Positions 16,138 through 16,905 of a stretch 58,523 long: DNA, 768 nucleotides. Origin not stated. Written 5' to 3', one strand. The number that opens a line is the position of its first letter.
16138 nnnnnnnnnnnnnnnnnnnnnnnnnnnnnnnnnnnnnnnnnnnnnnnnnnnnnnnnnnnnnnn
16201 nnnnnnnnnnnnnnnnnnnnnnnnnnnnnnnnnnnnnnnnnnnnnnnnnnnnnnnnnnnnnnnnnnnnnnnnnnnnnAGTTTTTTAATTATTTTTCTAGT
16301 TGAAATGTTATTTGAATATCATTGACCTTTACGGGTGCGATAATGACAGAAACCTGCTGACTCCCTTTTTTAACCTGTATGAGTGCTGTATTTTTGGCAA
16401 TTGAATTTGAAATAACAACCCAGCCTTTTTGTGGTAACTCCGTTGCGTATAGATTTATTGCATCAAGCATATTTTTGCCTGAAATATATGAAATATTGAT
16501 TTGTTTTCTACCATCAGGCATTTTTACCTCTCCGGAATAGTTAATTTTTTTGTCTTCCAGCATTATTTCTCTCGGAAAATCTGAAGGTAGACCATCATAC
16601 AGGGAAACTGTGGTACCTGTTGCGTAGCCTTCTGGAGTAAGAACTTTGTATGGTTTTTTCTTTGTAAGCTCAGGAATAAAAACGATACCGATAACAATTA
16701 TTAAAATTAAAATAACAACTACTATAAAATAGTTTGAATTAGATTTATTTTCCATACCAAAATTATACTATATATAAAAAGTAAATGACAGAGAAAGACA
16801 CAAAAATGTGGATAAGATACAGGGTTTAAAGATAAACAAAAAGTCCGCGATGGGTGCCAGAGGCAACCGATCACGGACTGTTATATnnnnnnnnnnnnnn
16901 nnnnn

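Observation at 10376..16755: Tandemly duplicated two-gene module: small anchored partner + large adhesin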

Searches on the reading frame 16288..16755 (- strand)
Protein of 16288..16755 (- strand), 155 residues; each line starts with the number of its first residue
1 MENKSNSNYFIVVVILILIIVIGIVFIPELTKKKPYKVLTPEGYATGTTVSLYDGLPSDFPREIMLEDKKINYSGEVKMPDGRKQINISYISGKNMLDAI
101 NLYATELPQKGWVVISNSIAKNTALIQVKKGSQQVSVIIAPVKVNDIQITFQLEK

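Call 3: search_protein_families(library=pfam, proteins=[window:16288-16755:-], max_evalue=0.1)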
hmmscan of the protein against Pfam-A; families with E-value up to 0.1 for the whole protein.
window:16288-16755:- (155 aa): 1 family
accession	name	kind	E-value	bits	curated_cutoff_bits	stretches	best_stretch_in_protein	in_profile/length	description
PF22093.1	Cwp8_D2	-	0.037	14.8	27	1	92-151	5-61/79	Cell wall binding protein Cwp8 domain 2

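Call 9: search_protein_families(library=ncbifam, proteins=[window:16288-16755:-], max_evalue=1)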
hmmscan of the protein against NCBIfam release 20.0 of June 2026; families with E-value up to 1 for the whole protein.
window:16288-16755:- (155 aa): 0 families

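Call 10: find_homologous_proteins(query=window:16288-16755:-, max_evalue=0.01)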
Query window:16288-16755:- (155 aa): 1 proteins with E <= 0.01 among 54 candidates.
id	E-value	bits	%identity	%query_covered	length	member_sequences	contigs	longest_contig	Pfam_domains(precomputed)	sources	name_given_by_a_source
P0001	2.8e-92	324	100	100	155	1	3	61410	PF27226.1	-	-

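Call 11: find_encoding_contigs(protein=window:16288-16755:-, flank=10000, max_places=6)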
Protein window:16288-16755:- (155 aa): 7 contigs read that carry it; 4 places shown.
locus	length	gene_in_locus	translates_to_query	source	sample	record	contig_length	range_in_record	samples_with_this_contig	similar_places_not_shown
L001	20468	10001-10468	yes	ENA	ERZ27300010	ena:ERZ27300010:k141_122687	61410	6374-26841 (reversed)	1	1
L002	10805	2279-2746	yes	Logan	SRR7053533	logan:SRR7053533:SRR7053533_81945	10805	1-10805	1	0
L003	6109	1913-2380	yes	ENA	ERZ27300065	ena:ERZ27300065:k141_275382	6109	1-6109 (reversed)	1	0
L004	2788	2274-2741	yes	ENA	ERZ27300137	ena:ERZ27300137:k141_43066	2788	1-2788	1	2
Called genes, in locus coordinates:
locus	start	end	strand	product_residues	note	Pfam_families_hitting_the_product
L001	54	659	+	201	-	PF01025:GrpE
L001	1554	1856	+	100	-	-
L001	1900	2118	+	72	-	-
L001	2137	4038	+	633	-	PF00012:HSP70, PF06723:MreB_Mbl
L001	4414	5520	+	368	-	PF00226:DnaJ, PF01556:DnaJ_C, PF00684:DnaJ_CXXCXGXG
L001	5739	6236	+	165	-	-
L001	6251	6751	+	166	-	PF00293:NUDIX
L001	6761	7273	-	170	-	-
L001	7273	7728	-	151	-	-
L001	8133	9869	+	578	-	-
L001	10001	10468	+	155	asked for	PF27226:AF_1845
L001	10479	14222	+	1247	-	-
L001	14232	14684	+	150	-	PF27226:AF_1845 (weak)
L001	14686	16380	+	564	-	-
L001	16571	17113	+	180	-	-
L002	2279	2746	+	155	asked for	PF27226:AF_1845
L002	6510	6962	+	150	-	PF27226:AF_1845 (weak)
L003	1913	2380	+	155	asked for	PF27226:AF_1845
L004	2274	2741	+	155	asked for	PF27226:AF_1845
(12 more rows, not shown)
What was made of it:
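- On Pfam PF27226 (AF_1845): Precomputed hits: partner 1 unmarked (E<=1e-5) and partner 2 'weak' (calls 10, 11).
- Checked: Public gene calls use the 564-aa form (call 11). Both have precomputed PF27226 hits (call 11).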

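Call 12: search_solved_structures(query=window:16288-16755:-, max_evalue=10)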
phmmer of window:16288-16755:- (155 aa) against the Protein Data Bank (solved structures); distinct sequences matched with E-value up to 10: 2.
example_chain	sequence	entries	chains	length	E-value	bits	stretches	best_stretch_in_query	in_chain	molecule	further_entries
5jvv_B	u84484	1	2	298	1.6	12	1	91-131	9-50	beta-1,3-glucosyltransferase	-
3dl8_G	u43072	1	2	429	1.9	11.9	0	11-37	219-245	Preprotein translocase subunit secY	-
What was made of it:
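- Closest known: DcrB / PsbP / Mog1 / DUF1795. Different: There is no sequence similarity (call 12).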

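Call 24: search_protein_representatives(alignment_id=A1)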
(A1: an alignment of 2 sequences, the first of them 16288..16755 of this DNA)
Query: 2 sequences, 157 profile positions. Proteins with E-value up to 0.001 (for the whole library): 434; up to 1e-10: 72; up to 1e-30: 2. The best 150 are listed.
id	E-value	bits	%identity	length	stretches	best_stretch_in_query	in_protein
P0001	1.2e-77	275.4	-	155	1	1-157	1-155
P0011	8.0e-31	123.2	-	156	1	1-157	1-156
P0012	5.1e-29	117.3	-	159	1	2-157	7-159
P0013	1.2e-28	116.1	-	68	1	88-154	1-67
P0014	1.0e-26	109.8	-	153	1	1-156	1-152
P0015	2.3e-26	108.7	-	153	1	1-155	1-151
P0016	2.6e-25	105.3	-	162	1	12-156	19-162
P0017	2.2e-24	102.2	-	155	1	1-145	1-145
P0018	1.3e-23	99.8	-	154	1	5-157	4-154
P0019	1.4e-23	99.7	-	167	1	14-156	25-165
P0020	1.7e-23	99.4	-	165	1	1-154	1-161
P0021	2.1e-23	99.0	-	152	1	7-119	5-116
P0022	1.1e-22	96.7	-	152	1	1-154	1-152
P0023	1.6e-22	96.2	-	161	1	1-145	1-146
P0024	1.7e-22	96.2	-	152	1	1-157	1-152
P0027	1.3e-21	93.2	-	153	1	1-156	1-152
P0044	2.2e-18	82.8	-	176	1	17-138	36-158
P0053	2.1e-16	76.4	-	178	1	22-144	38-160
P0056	1.0e-15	74.1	-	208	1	31-121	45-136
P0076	7.3e-12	61.6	-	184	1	9-154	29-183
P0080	4.5e-11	59.0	-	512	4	72-142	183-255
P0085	2.0e-10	56.9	-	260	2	8-156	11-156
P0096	2.9e-09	53.1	-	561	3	86-152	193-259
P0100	4.1e-09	52.6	-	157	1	3-155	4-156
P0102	4.8e-09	52.4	-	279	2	10-139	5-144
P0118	3.3e-08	49.7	-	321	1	3-152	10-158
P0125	9.8e-08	48.2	-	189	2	49-151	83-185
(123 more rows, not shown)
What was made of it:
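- Tried and rejected: The exhaustive HMMER search was needed (call 24).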

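Call 32: find_homologous_proteins(query=A2, max_evalue=0.001)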
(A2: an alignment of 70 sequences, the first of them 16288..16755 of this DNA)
Query A2 (70 sequences) (155 aa, profile of the alignment): 11 proteins with E <= 0.001 among 3252 candidates.
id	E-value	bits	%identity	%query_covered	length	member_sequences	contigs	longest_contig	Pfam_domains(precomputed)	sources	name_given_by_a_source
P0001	4.9e-49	184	100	100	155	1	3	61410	PF27226.1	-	-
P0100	8.1e-25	105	24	54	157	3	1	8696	PF27226.1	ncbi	-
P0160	3.3e-21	93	21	78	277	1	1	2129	PF27226.1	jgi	jgi:hypothetical protein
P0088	4.2e-21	93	19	77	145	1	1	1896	-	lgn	-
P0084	6.7e-21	92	23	55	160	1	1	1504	-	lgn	-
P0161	9.9e-21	92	34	37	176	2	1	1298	-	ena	-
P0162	2.7e-20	90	19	81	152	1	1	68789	PF27226.1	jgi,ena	jgi:hypothetical protein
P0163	3.2e-20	90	22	58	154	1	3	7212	PF27226.1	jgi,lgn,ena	-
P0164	3.7e-18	83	21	66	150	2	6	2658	-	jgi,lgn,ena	jgi:hypothetical protein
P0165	2.3e-15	74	25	45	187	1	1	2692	-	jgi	jgi:hypothetical protein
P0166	8.9e-15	72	23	70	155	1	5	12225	-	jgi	jgi:hypothetical protein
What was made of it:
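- Tried and rejected: The word-indexed homolog search found only partner 1 itself (call 10) and few relatives with the 70-sequence profile (call 32).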

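Call 34: find_encoding_contigs(protein=P0162, flank=8000, max_places=2)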
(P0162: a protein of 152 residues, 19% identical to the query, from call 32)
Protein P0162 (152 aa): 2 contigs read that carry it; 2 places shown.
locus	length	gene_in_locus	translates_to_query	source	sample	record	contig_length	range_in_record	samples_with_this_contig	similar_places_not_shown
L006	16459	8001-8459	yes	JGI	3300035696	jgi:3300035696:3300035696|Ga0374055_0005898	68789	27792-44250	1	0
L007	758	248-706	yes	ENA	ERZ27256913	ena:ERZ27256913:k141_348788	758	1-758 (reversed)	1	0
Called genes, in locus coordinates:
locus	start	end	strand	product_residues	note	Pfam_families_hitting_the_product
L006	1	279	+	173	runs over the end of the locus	PF18917:LiaI-LiaF-like_TM1 (weak), PF22570:LiaF-TM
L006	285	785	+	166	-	-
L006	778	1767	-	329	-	PF01207:Dus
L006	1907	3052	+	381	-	PF01702:TGT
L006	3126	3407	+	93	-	-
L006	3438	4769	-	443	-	-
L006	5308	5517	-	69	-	-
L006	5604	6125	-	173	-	PF00011:HSP20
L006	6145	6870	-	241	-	PF13367:PrsW-protease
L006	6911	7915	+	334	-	PF00579:tRNA-synt_1b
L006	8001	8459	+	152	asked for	PF27226:AF_1845 (weak)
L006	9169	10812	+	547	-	-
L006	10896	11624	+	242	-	-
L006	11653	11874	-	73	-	-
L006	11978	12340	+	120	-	-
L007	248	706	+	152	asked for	PF27226:AF_1845 (weak)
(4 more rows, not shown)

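Call 35: find_encoding_contigs(protein=P0100, flank=8000, max_places=2)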
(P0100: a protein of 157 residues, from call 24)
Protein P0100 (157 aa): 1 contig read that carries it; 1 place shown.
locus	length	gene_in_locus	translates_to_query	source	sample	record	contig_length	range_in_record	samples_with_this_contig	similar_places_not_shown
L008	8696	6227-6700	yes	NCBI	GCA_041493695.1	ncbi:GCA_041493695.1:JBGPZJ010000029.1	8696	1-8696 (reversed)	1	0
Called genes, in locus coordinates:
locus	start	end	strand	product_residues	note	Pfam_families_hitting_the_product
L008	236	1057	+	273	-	PF06750:A24_N_bact, PF01478:Peptidase_A24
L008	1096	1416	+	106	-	PF05635:23S_rRNA_IVP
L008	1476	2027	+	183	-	PF07963:N_methyl (weak)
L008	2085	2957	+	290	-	PF13098:Thioredoxin_2 (weak), PF13462:Thioredoxin_4, PF01323:DSBA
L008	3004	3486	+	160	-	-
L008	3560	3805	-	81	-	-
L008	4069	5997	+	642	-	PF17957:Big_7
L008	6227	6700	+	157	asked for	PF27226:AF_1845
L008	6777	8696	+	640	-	?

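Call 36: find_encoding_contigs(protein=P0166, flank=8000, max_places=2)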
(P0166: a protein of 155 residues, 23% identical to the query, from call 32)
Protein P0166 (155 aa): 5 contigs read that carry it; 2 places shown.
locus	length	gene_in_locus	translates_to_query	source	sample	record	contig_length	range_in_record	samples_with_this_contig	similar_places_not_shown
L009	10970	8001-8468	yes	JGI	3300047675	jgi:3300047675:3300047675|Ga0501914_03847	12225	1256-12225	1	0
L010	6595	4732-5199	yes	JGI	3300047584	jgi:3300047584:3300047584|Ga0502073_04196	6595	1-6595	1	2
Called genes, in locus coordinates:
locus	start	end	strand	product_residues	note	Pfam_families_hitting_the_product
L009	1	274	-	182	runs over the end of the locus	PF08645:PNK3P, PF00702:Hydrolase, PF13419:HAD_2 (weak), PF13242:Hydrolase_like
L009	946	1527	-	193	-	PF13580:SIS_2, PF01380:SIS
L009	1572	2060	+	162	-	PF01467:CTP_transf_like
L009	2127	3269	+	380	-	PF01075:Glyco_transf_9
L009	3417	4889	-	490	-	PF01943:Polysacc_synt, PF03023:MurJ, PF13440:Polysacc_synt_3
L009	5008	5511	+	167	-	PF01467:CTP_transf_like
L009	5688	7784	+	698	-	PF13196:DUF4012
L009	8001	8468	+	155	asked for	-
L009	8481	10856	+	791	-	-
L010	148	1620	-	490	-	PF01943:Polysacc_synt, PF03023:MurJ, PF13440:Polysacc_synt_3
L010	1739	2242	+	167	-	PF01467:CTP_transf_like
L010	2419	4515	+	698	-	PF13196:DUF4012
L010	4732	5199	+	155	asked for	-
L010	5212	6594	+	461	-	?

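Call 37: find_encoding_contigs(protein=P0163, flank=8000, max_places=2)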
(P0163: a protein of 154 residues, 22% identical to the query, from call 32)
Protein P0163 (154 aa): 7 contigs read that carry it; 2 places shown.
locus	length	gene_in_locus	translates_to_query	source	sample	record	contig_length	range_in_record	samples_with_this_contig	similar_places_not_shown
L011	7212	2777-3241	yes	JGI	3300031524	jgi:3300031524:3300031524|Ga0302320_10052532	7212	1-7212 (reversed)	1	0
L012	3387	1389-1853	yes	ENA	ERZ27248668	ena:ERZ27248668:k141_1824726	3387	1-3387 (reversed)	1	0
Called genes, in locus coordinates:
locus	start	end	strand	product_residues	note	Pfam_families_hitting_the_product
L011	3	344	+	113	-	?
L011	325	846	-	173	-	PF00011:HSP20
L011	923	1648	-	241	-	PF13367:PrsW-protease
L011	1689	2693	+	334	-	PF00579:tRNA-synt_1b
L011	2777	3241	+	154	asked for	PF27226:AF_1845 (weak)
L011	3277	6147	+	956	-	PF16158:N_BRCA1_IG (weak)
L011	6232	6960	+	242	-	-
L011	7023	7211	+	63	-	?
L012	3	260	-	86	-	?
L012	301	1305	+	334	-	PF00579:tRNA-synt_1b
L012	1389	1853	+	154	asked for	PF27226:AF_1845 (weak)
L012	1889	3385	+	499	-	?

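Call 40: predict_structure(alignment_id=A2)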
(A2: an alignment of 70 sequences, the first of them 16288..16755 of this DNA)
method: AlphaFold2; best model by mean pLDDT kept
length: 155 residues; sequences in the alignment: 70
mean_pLDDT: 95.2   pTM: 0.81
mean pLDDT of the five models: 95.2, 95.1, 95.1, 94.6, 94.3
residues with pLDDT >= 90: 141; 70-90: 10; 50-70: 4; < 50: 0
segments of 3 or more residues with pLDDT < 50: none
pLDDT, mean of each block of 10 residues (from residue 1): 76 97 91 95 97 96 96 98 98 97 98 97 97 98 97 97
secondary structure, 60 per line:
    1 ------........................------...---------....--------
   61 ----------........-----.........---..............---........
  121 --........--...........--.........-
elements in order: H7-30 E37-39 E49-52 E71-78 E84-92 H96-109 E113-120 E123-130 E133-143 E146-154

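Call 43: fold_search(model_id=the predicted structure, library=pdb)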
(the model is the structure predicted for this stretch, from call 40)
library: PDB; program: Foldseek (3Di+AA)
matches with E <= 10: 1257; with E <= 0.001: 0
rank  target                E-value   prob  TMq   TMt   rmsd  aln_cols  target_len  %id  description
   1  6e8a_A                2.6e-03  1.00  0.42  0.44   4.6       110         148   15  Crystal structure of DcrB from Salmonella enterica at 1.92 Angstroms resolution (released 2018-10-31)
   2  3lyd_A                2.8e-03  0.99  0.34  0.33   9.0       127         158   11  Crystal structure of Putative uncharacterized protein from Jonesia denitrificans (released 2010-03-09)
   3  6e8a_B                3.3e-03  1.00  0.39  0.42   9.0       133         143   13  Crystal structure of DcrB from Salmonella enterica at 1.92 Angstroms resolution (released 2018-10-31)
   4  1v2b_B                1.0e-02  0.99  0.39  0.40   8.3       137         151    9  Crystal Structure of PsbP Protein in the Oxygen-Evolving Complex of Photosystem II from Higher Plants (released 2004-05-18)
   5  4fpw_B                1.6e-02  0.97  0.30  0.29   5.5       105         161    8  Crystal Structure of CalU16 from Micromonospora echinospora. Northeast Structural Genomics Consortium Target MiR12. (released 2012-12-12)
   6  4fpw_A                1.9e-02  0.97  0.30  0.30   5.5       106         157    8  Crystal Structure of CalU16 from Micromonospora echinospora. Northeast Structural Genomics Consortium Target MiR12. (released 2012-12-12)
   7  1v2b_A                2.0e-02  0.96  0.37  0.38   8.6       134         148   12  Crystal Structure of PsbP Protein in the Oxygen-Evolving Complex of Photosystem II from Higher Plants (released 2004-05-18)
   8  6xrb_B                2.3e-02  0.91  0.31  0.33   8.2       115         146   11  Crystal structure of SciW from Salmonella typhimurium (released 2020-12-30)
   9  2pso_B                2.5e-02  0.72  0.30  0.24  14.0       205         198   10  Human StarD13 (DLC2) lipid transfer and protein localization domain (released 2007-05-15)
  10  3put_B                2.5e-02  0.33  0.16  0.16   9.6        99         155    9  Crystal Structure of the CERT START domain (mutant V151E) from Rhizobium etli at the resolution 1.8A, Northeast Struct (released 2010-12-22)
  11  2nn5                  2.7e-02  0.99  0.35  0.32   8.6       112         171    7  Structure of Conserved Protein of Unknown Function EF2215 from Enterococcus faecalis (released 2006-11-21)
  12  2pso_A                2.8e-02  0.72  0.30  0.24  12.6       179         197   10  Human StarD13 (DLC2) lipid transfer and protein localization domain (released 2007-05-15)
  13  3wir_A                3.0e-02  0.51  0.20  0.05  14.6       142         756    8  Crystal structure of kojibiose phosphorylase complexed with glucose (released 2014-02-05)
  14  5z8o_B                3.3e-02  0.57  0.18  0.19   8.6        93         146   10  Structural of START superfamily protein MSMEG_0129 from Mycobacterium smegmatis (released 2018-03-21)
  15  3otl_A                3.3e-02  0.30  0.16  0.17   9.6        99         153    9  Three-dimensional Structure of the putative uncharacterized protein from Rhizobium leguminosarum at the resolution 1.9 (released 2010-09-22)
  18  2vu4                  4.6e-02  0.90  0.37  0.38   9.5       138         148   13  Structure of PsbP protein from Spinacia oleracea at 1.98 A resolution (released 2009-07-21)
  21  6xrf_G                5.2e-02  0.96  0.37  0.39   8.0       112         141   12  EagT6 Tse6 NT complex (released 2020-12-30)
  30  6xrf_A                8.0e-02  0.98  0.40  0.44   7.6       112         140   12  EagT6 Tse6 NT complex (released 2020-12-30)
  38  6xrb_A                1.0e-01  0.63  0.31  0.32   8.7       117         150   14  Crystal structure of SciW from Salmonella typhimurium (released 2020-12-30)
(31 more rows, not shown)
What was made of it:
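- Closest known: DcrB / PsbP / Mog1 / DUF1795. Same: The best Foldseek matches of the high-confidence partner model are DcrB (6e8a), PsbP (1v2b, 2vu4), SciW/EagT6 (6xrb, 6xrf), PA1624 and PA94 (call 43).
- Structural similarity of the partner to known folds is weak (best TM 0.42, E 2.6e-3; call 43). Weak fold matches to the Eag chaperones SciW and EagT6, which are encoded next to their cargo (call 43).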

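Call 44: find_encoding_contigs(protein=P0011, flank=8000, max_places=2)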
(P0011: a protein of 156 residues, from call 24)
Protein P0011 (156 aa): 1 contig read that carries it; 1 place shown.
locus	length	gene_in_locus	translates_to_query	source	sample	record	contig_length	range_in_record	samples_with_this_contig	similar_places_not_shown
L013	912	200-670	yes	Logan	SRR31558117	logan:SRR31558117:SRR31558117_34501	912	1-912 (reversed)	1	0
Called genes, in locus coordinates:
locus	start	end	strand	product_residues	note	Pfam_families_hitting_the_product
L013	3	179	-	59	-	?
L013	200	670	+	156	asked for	PF27226:AF_1845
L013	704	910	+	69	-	?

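Call 45: list_cluster_members(proteins=[P0012, P0014, P0015, P0016, P0018, P0019, P0020, P0022, P0024, P0027])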
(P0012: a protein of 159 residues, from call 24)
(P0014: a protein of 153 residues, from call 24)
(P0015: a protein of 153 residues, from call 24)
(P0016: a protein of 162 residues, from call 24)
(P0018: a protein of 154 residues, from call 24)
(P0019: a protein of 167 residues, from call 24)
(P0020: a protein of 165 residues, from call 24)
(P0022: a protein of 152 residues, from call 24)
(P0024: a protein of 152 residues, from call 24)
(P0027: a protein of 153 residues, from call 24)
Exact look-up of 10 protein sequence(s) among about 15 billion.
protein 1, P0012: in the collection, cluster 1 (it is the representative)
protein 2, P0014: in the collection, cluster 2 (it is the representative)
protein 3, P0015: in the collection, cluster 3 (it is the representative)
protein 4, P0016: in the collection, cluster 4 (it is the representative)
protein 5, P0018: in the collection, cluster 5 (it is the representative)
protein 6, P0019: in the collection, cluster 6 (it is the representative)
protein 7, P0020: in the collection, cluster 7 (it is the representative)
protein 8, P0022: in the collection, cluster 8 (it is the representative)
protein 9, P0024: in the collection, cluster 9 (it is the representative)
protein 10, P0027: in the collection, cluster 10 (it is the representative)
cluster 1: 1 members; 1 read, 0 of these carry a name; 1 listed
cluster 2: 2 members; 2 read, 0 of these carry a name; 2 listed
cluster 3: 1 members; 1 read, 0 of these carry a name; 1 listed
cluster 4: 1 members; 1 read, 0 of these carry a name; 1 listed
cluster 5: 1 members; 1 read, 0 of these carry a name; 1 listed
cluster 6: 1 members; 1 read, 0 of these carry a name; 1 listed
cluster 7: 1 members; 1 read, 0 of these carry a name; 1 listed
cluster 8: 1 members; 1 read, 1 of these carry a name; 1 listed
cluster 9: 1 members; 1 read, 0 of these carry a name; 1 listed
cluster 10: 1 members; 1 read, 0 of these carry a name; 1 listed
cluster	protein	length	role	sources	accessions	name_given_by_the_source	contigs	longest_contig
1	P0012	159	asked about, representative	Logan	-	-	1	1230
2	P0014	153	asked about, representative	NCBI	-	-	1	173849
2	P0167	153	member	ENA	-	-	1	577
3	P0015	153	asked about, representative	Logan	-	-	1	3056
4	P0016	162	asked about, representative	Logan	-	-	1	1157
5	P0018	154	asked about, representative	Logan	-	-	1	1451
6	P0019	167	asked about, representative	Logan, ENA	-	-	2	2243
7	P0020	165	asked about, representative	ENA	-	-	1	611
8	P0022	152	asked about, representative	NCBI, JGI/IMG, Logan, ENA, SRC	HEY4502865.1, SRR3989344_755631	MAG TPA: hypothetical protein VJC14_00285 [Candidatus Paceibacterota bacterium]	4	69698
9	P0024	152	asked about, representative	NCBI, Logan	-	-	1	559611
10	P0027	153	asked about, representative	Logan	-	-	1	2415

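Call 46: find_encoding_contigs(protein=P0014, flank=9000, max_places=1)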
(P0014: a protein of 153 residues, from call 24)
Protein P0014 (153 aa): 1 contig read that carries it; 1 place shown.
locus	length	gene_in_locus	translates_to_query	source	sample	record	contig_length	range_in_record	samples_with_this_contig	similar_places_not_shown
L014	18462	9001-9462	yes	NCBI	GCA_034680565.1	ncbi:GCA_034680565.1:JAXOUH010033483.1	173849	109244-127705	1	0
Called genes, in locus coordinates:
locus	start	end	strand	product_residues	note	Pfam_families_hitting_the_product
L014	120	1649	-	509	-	PF12072:RNase_Y_N, PF00013:KH_1 (weak), PF01966:HD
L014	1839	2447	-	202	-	PF00574:CLP_protease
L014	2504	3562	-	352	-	PF05697:Trigger_N, PF05698:Trigger_C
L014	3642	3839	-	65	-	-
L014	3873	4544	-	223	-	-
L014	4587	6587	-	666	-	PF03030:H_PPase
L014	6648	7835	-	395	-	PF08529:NusA_N, PF07650:KH_2 (faint), PF00575:S1 (weak), PF13184:KH_NusA_1st, PF26594:KH_NusA_2nd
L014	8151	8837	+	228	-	PF12388:Peptidase_M57 (faint)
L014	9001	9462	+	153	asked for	PF27226:AF_1845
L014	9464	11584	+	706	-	PF13948:DUF4215 (faint)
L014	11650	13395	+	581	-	PF05157:MshEN, PF00437:T2SSE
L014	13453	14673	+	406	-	PF28597:T2SSF_N, PF00482:T2SSF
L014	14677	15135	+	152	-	PF07963:N_methyl (weak)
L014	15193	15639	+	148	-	-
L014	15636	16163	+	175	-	-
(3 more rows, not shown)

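Call 47: find_encoding_contigs(protein=P0024, flank=9000, max_places=1)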
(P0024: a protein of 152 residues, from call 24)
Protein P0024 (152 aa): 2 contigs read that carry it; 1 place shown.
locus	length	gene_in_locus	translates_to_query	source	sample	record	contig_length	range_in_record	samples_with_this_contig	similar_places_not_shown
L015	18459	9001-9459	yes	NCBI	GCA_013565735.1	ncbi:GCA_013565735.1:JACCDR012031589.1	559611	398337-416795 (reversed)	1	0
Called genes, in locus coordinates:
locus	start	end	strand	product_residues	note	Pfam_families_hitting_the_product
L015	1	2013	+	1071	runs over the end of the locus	PF25596:CPSase_L_D1, PF02222:ATP-grasp, PF02786:CPSase_L_D2, PF02787:CPSase_L_D3, PF25596:CPSase_L_D1, PF02786:CPSase_L_D2, PF02222:ATP-grasp, PF15632:ATPgrasp_Ter, +4 more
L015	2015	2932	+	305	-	PF02729:OTCace_N, PF00185:OTCace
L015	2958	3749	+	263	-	-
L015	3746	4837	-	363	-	PF05697:Trigger_N, PF05698:Trigger_C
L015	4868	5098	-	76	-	-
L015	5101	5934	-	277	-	-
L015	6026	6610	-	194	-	PF00719:Pyrophosphatase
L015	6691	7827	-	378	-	PF08529:NusA_N, PF00575:S1 (weak), PF13184:KH_NusA_1st, PF07650:KH_2 (faint), PF26594:KH_NusA_2nd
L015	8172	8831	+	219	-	-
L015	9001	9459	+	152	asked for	PF27226:AF_1845 (weak)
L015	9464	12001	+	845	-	PF19028:TSP1_spondin (weak), PF00090:TSP_1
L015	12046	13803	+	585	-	PF05157:MshEN, PF00437:T2SSE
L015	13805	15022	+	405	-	PF28597:T2SSF_N, PF00482:T2SSF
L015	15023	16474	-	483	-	-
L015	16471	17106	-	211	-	PF07963:N_methyl (weak)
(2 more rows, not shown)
